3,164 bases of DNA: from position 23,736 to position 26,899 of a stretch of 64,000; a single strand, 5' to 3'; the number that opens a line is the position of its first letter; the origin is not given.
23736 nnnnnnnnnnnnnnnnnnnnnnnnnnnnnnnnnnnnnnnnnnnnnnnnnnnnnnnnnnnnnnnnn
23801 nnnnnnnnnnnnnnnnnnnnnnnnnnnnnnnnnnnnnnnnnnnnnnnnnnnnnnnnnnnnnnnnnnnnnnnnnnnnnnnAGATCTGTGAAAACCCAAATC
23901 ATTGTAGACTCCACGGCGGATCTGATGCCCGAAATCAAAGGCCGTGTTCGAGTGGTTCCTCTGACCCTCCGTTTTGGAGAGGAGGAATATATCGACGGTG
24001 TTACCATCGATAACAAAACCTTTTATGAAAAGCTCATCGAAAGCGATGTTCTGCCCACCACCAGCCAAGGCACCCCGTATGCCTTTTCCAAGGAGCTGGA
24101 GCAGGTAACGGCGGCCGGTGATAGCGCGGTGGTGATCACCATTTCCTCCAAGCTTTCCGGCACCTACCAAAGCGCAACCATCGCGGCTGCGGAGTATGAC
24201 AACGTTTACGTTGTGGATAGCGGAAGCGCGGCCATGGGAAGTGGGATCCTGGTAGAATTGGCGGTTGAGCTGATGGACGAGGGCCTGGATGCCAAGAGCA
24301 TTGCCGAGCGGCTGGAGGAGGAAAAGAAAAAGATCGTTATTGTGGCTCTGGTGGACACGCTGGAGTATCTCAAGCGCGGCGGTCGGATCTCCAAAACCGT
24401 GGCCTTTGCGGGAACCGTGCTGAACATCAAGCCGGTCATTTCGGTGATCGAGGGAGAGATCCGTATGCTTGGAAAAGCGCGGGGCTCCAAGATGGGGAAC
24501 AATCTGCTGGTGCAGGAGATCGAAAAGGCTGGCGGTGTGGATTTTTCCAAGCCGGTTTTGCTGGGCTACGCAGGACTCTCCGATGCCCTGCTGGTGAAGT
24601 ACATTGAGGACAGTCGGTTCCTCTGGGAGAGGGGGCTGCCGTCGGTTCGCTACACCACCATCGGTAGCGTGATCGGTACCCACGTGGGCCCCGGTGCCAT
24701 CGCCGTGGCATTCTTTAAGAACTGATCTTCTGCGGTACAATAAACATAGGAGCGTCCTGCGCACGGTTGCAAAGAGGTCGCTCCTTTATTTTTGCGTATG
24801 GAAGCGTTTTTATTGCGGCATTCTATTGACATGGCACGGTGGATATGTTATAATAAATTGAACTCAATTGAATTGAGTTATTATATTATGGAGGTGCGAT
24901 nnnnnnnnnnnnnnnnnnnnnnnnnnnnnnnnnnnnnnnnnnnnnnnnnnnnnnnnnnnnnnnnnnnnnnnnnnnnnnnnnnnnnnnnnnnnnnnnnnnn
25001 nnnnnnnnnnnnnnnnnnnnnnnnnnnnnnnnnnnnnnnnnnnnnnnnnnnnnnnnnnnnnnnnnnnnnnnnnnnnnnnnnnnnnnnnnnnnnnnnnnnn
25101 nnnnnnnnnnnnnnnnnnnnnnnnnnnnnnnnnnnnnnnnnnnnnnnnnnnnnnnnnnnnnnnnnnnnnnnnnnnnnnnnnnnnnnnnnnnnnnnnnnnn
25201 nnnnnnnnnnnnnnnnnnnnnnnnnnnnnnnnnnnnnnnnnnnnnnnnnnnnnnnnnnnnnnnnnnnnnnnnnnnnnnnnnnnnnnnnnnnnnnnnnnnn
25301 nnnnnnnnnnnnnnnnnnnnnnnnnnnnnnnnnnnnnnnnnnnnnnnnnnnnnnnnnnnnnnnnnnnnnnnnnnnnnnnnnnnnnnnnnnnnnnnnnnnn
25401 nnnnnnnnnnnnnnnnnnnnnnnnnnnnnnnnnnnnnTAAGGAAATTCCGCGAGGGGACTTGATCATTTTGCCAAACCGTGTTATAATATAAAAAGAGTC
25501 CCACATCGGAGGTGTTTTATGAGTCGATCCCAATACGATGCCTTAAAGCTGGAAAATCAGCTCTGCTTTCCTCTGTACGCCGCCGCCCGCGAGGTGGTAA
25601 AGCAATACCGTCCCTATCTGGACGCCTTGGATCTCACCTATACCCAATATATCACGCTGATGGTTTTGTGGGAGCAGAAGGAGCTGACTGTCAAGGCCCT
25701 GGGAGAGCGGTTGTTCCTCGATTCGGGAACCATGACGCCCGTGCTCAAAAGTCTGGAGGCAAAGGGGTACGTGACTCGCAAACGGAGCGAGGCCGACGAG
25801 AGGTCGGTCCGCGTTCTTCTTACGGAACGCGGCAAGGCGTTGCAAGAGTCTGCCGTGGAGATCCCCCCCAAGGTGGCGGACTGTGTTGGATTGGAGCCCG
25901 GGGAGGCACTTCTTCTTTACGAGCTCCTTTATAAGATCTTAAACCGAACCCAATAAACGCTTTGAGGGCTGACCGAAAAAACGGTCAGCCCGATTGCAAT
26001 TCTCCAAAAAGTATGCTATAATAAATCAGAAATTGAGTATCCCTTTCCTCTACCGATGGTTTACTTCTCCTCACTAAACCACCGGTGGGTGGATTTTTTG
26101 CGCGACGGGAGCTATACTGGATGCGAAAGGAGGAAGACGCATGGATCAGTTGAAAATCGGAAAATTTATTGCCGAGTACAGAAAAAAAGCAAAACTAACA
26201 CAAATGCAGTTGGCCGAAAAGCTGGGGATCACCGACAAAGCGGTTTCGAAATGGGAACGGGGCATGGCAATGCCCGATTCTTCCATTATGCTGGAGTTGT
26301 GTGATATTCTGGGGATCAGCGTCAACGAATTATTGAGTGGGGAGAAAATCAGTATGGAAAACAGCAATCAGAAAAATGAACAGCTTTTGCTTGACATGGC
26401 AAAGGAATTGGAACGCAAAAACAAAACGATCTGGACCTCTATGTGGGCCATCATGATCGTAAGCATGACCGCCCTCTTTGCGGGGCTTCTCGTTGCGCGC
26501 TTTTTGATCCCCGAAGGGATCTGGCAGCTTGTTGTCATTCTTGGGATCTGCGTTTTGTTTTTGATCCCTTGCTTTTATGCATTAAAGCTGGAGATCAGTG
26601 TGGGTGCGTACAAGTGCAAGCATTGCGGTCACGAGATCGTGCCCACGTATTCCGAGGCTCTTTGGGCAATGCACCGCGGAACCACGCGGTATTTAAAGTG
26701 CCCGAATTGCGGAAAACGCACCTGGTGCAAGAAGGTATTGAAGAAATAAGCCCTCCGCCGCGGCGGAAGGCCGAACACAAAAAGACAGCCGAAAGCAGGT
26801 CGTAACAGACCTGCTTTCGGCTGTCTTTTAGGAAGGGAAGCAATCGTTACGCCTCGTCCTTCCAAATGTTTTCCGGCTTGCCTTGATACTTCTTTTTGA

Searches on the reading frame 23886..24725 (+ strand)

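Call 13: search_protein_families(library=pfam, proteins=[window:23886-24725:+], max_evalue=0.001)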
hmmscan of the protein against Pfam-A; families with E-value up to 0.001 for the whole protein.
window:23886-24725:+ (279 aa): 1 family
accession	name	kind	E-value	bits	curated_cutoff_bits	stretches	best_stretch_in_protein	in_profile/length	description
PF02645.21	DegV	-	1.1e-70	238.6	27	1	2-278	1-279/280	Uncharacterised protein, DegV family COG1307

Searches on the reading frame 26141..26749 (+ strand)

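Call 95: search_protein_families(library=pfam, proteins=[window:26141-26749:+], max_evalue=0.01)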
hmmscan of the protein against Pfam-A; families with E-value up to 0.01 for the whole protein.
window:26141-26749:+ (202 aa): 13 families
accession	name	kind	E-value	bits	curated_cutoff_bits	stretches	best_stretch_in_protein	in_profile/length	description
PF01381.28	HTH_3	-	2.4e-14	53.5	23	1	10-64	1-55/55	Helix-turn-helix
PF12844.13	HTH_19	-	3.5e-12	46.5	30.2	1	7-68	1-62/64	Helix-turn-helix domain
PF13560.12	HTH_31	-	9.4e-10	39.1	27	1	7-64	3-61/64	Helix-turn-helix domain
PF13443.12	HTH_26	-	1.2e-05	25.9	22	1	12-66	4-59/63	Cro/C1-type HTH DNA-binding domain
PF15731.11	MqsA_antitoxin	-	0.0002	21.9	30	1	7-51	71-115/131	Antitoxin component of bacterial toxin-antitoxin system, MqsA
PF13248.11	Zn_ribbon_3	-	0.00029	20.6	27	0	186-192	4-24/26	zinc-ribbon domain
PF13744.12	HTH_37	-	0.00082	19.6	27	1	5-41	18-54/80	Helix-turn-helix domain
PF14549.12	P22_Cro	-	0.0035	17.5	30.2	1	21-41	12-30/60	DNA-binding transcriptional regulator Cro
PF15943.11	YdaS_toxin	-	0.0041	17.4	30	0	21-39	11-29/65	Bacterial toxin YdaS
PF13240.11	Zn_Ribbon_1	-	0.006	16.8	25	0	158-168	1-11/23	zinc-ribbon domain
PF13465.12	zf-H2C2_2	-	0.0068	17.2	40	0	177-196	8-26/26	Zinc-finger double domain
PF17122.11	zf-C3H2C3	-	0.0074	16.7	27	0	148-164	6-22/35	Zinc-finger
PF07022.19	Phage_CI_repr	-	0.0088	16.8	22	0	21-69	15-62/65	Bacteriophage CI repressor helix-turn-helix domain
